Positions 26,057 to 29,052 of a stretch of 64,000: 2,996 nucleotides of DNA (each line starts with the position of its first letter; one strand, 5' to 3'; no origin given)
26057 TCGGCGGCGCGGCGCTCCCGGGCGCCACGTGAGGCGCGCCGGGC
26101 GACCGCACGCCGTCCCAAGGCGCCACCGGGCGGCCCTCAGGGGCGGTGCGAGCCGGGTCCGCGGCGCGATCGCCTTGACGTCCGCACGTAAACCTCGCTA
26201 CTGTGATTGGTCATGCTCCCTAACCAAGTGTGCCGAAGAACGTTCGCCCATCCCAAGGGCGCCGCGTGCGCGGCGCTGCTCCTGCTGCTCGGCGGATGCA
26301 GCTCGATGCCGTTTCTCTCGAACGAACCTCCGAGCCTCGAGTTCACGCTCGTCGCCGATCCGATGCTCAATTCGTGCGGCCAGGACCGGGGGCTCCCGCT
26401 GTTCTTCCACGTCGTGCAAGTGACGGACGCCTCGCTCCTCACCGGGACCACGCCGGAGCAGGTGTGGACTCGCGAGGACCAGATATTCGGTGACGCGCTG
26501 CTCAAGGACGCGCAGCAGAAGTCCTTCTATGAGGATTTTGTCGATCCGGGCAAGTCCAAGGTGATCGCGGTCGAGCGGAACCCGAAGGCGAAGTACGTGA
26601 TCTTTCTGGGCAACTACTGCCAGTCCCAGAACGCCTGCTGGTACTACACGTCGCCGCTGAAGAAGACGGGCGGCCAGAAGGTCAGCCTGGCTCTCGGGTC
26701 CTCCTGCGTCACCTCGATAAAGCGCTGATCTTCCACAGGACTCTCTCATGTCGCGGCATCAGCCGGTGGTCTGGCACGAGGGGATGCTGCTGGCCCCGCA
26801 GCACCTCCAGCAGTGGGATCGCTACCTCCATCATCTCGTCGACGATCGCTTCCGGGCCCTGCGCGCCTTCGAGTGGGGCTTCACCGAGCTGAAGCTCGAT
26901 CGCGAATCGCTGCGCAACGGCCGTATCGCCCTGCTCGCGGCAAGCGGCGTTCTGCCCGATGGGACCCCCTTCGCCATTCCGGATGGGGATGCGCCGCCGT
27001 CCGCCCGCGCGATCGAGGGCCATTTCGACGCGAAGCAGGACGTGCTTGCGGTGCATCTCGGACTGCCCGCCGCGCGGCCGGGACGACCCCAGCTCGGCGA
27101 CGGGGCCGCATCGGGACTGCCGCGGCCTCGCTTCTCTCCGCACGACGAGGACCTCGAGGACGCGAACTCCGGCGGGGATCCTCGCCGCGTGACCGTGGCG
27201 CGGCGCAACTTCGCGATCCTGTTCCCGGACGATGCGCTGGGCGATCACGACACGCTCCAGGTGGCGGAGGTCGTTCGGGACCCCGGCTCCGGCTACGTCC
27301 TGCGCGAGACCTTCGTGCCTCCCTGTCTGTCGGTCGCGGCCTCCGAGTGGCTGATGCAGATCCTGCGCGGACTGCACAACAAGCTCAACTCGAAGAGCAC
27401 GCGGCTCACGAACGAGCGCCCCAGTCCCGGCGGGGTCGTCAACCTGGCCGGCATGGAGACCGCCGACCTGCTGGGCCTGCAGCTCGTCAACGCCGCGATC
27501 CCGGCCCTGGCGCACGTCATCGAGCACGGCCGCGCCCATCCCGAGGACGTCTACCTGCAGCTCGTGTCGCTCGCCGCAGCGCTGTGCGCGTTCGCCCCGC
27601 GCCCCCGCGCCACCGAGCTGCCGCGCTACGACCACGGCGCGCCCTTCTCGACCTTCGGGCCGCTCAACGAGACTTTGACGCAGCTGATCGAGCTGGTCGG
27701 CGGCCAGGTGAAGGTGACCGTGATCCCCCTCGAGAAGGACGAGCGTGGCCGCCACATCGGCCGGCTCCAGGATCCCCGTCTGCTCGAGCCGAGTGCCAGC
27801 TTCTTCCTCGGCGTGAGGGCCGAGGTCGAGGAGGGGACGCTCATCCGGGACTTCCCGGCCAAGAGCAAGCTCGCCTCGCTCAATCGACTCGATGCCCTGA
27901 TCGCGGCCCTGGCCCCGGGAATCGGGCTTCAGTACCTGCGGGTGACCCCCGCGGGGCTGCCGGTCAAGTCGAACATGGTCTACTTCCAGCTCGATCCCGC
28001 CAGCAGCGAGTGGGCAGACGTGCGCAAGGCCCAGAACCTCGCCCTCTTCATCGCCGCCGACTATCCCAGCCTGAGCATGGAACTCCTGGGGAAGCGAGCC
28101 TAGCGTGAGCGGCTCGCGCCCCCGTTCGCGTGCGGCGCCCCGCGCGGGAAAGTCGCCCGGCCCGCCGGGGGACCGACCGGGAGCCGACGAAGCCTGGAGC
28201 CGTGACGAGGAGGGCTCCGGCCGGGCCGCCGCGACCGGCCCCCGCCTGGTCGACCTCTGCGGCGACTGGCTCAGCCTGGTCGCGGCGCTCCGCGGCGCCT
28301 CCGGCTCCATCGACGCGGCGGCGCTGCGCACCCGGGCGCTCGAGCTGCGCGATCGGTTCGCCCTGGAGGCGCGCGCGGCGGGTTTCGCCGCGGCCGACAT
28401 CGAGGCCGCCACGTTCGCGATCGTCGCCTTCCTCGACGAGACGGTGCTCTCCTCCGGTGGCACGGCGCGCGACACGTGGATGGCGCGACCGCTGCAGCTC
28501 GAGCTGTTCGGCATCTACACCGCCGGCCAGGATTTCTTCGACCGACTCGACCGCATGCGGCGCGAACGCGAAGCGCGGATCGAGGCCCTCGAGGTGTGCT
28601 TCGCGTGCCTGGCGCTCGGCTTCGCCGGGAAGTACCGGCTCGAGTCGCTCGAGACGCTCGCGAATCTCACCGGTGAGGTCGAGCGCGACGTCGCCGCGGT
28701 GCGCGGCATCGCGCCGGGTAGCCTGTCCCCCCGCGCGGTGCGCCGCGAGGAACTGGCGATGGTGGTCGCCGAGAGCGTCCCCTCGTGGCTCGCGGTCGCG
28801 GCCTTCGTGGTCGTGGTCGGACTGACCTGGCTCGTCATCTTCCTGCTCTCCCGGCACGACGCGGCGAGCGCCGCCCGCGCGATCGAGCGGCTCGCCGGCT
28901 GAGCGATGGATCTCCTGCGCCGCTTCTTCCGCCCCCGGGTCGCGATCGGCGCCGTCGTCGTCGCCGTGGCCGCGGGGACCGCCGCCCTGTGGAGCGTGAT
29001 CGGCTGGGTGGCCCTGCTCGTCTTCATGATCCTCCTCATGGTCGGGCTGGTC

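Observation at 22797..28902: PP2C phosphatase and PEGA-domain Hanks kinase sit directly upstream of tssJ with no FHA (TagH/Fha) partner; TssL carries a disordered N-terminal extension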

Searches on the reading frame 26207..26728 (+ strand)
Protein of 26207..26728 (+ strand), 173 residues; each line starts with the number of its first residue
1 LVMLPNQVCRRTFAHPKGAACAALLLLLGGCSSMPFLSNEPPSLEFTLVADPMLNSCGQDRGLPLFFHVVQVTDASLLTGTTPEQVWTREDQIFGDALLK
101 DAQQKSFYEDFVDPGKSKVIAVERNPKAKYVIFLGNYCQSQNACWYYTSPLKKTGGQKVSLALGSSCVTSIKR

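Call 6: search_protein_families(library=pfam, proteins=[window:26207-26728:+], max_evalue=0.01)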
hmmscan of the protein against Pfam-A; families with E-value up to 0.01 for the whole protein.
window:26207-26728:+ (173 aa): 1 family
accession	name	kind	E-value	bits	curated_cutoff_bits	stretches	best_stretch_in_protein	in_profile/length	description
PF12790.13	T6SS-SciN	-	3.7e-13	49.7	27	1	43-165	2-119/120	Type VI secretion lipoprotein, VasD, EvfM, TssJ, VC_A0113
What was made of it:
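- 26213..26728 (+): TssJ outer-membrane lipoprotein (171 aa). Pfam T6SS-SciN 3.7e-13 (call 6).
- Checked: tssJ (26213-26728), tssK (26748-28103), tssL (28105-28902) and tssM (28906-32469) follow on the same strand (call 6).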

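Call 22: search_protein_families(library=ncbifam, proteins=[window:26213-26728:+], max_evalue=0.001)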
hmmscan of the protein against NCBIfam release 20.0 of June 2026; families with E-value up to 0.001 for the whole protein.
window:26213-26728:+ (171 aa): 1 family
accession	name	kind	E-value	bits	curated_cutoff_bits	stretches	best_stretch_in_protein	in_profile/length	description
TIGR03352.1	VI_chp_3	equivalog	1.8e-13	50.4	31.6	1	17-163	4-144/147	type VI secretion system lipoprotein TssJ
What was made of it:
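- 26213..26728 (+): TIGR03352 50.4 bits against a 31.6 cut-off (call 22).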

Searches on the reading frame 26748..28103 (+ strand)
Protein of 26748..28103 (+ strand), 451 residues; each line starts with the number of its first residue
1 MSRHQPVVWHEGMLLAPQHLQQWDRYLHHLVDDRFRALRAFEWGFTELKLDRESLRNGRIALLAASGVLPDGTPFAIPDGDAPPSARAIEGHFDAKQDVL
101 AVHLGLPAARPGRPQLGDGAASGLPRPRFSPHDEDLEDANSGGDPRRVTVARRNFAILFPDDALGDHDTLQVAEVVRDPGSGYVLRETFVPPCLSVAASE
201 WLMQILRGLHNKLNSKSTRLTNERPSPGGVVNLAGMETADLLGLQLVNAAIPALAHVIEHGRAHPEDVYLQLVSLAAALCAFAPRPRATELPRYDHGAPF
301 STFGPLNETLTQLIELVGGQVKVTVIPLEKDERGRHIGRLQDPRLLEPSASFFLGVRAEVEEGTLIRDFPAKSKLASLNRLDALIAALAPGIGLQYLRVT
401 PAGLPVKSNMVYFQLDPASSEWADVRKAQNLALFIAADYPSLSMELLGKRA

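Call 6: search_protein_families(library=pfam, proteins=[window:26748-28103:+], max_evalue=0.01)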
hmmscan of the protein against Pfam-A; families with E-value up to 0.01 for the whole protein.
window:26748-28103:+ (451 aa): 1 family
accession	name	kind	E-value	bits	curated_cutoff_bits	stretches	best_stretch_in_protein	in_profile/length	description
PF05936.17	T6SS_VasE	-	1.8e-115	386.6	23.4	1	19-447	1-427/429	Bacterial Type VI secretion, VC_A0110, EvfL, ImpJ, VasE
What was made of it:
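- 26748..28103 (+): TssK baseplate protein (451 aa). Pfam T6SS_VasE 1.8e-115 (call 6).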

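Call 21: find_related_loci(query=window:26748-28103:+, collection=genome_contigs, flank=10000)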
Query window:26748-28103:+ (451 aa) in genome_contigs; peptide patterns used: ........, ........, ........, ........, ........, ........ (x = any residue, [..] = any of these).
64 stretches matched a pattern; 8 encode a relative of the query (tblastn E <= 1e-3); 8 distinct loci.
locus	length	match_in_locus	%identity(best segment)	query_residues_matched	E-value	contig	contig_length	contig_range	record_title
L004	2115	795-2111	56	1-440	7e-171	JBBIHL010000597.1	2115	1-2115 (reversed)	MAG: Candidatus Eisenbacteria bacterium isolate PFF170222_bin_113 NODE_22859_length_2115_cov_5.398544, whole genome shot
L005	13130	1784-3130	52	1-450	6e-153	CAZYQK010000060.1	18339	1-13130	MAG TPA_asm: uncultured bacterium isolate SRP119689_co1_84 genome assembly, contig: NODE_4134_length_18339_cov_7.950558,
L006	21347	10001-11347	52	1-450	3e-152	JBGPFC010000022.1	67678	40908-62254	MAG: Candidatus Eisenbacteria bacterium isolate OBJ_0618_7090110_76 k141_2779562_length_67678_cov_23.4313, whole genome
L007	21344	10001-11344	46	1-450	6e-124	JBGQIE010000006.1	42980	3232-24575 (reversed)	MAG: Candidatus Eisenbacteria bacterium isolate OBJ2_061818_070_56 k141_393764_length_42980_cov_18.1713, whole genome sh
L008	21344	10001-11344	36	4-450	8e-85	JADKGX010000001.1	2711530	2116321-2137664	MAG: Planctomycetota bacterium isolate Ribe_18-Q3-R11-54_MAXAC.269 tig00000386-10-27093100, whole genome shotgun sequenc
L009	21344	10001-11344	37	4-450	2e-84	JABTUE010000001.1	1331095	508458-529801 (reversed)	MAG: Planctomycetota bacterium isolate H3_PLA7 seq001, whole genome shotgun sequence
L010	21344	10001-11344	36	4-450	2e-81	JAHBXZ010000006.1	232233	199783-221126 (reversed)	MAG: Planctomycetota bacterium isolate ACE_PLA32 PLA32_6, whole genome shotgun sequence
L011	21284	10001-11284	32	8-438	4e-60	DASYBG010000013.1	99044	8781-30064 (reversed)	MAG TPA_asm: Polyangiaceae bacterium isolate SMAG_U4901 k141_3846096, whole genome shotgun sequence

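Call 28: find_related_loci(query=A1, collection=metagenome_contigs, flank=10000)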
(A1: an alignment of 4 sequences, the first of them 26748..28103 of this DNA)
Query A1 (451 aa) in metagenome_contigs; peptide patterns used: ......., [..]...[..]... (x = any residue, [..] = any of these).
600 stretches matched a pattern (row limit reached: there are more); 538 encode a relative of the query (tblastn E <= 1e-3); the best 80 are kept; 80 distinct loci.
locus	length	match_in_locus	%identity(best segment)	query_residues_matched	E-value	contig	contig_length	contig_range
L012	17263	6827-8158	53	1-443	2e-144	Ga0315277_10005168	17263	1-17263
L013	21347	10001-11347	46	1-450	3e-127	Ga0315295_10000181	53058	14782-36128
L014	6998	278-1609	34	1-447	2e-79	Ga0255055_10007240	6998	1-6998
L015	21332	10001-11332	34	1-447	6e-75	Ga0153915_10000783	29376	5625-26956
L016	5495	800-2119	34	5-447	2e-72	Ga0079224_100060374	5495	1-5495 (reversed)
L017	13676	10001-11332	33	1-447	9e-72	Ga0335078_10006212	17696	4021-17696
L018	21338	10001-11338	35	1-447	2e-71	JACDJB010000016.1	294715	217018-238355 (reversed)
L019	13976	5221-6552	32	1-447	1e-71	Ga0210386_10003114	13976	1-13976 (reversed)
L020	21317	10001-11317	33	5-447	4e-71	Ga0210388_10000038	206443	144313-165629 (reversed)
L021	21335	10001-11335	34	5-448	2e-70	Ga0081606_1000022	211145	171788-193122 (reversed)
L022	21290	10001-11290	34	1-435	8e-71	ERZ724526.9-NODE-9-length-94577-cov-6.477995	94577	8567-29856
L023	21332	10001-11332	33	1-447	2e-70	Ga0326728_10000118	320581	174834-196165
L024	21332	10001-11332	34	1-447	1e-70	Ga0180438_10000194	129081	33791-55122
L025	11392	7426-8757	32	1-447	3e-70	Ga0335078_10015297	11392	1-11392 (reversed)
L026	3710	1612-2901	34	1-435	4e-70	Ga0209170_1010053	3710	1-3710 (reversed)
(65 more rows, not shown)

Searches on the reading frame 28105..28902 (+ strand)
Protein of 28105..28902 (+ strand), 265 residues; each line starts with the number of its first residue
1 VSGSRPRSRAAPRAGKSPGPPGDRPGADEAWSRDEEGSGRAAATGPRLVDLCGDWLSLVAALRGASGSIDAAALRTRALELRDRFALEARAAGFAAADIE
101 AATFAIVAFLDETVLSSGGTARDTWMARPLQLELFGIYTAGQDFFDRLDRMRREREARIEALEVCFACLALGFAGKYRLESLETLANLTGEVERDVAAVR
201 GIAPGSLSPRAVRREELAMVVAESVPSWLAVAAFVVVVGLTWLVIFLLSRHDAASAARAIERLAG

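Call 6: search_protein_families(library=pfam, proteins=[window:28105-28902:+], max_evalue=0.01)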
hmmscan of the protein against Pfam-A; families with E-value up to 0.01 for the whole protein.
window:28105-28902:+ (265 aa): 1 family
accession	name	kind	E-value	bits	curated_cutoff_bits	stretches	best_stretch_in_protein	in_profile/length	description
PF09850.14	DotU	-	1.1e-45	156.2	27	1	48-245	2-202/205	Type VI secretion system protein DotU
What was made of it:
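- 28105..28902 (+): TssL (DotU), short form, 265 aa, with TM at aa 229-247. DotU 1.1e-45 from aa 48 (call 6).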

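Call 22: search_protein_families(library=ncbifam, proteins=[window:28105-28902:+], max_evalue=0.001)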
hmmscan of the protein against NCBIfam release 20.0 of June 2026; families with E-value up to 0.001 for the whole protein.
window:28105-28902:+ (265 aa): 6 families
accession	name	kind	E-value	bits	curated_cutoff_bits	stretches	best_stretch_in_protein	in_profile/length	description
TIGR03349.1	IV_VI_DotU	subfamily_domain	6e-44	150.4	89.95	1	47-248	2-205/211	DotU/TssL family secretion system protein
NF005444.0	PRK07033.1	equivalog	3.6e-23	82.2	520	1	34-248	35-253/438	DotU family type VI secretion system protein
NF038239.1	T6SS_TssL_short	exception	1.4e-19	70.4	180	1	55-246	10-199/207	type VI secretion system protein TssL, short form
NF038228.1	IcmH_DotU_IVB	equivalog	3.3e-12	46.3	50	1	47-254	40-247/258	type IVB secretion system protein IcmH/DotU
NF005999.0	PRK08126.1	subfamily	2.4e-11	43.1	571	1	99-245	115-262/432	hypothetical protein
NF011283.0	PRK14693.1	equivalog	0.00012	20.7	686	1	65-179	134-250/552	hypothetical protein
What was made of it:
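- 28105..28902 (+): TIGR03349 150.4 bits against an 89.95 cut-off, from aa 47 (call 22).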
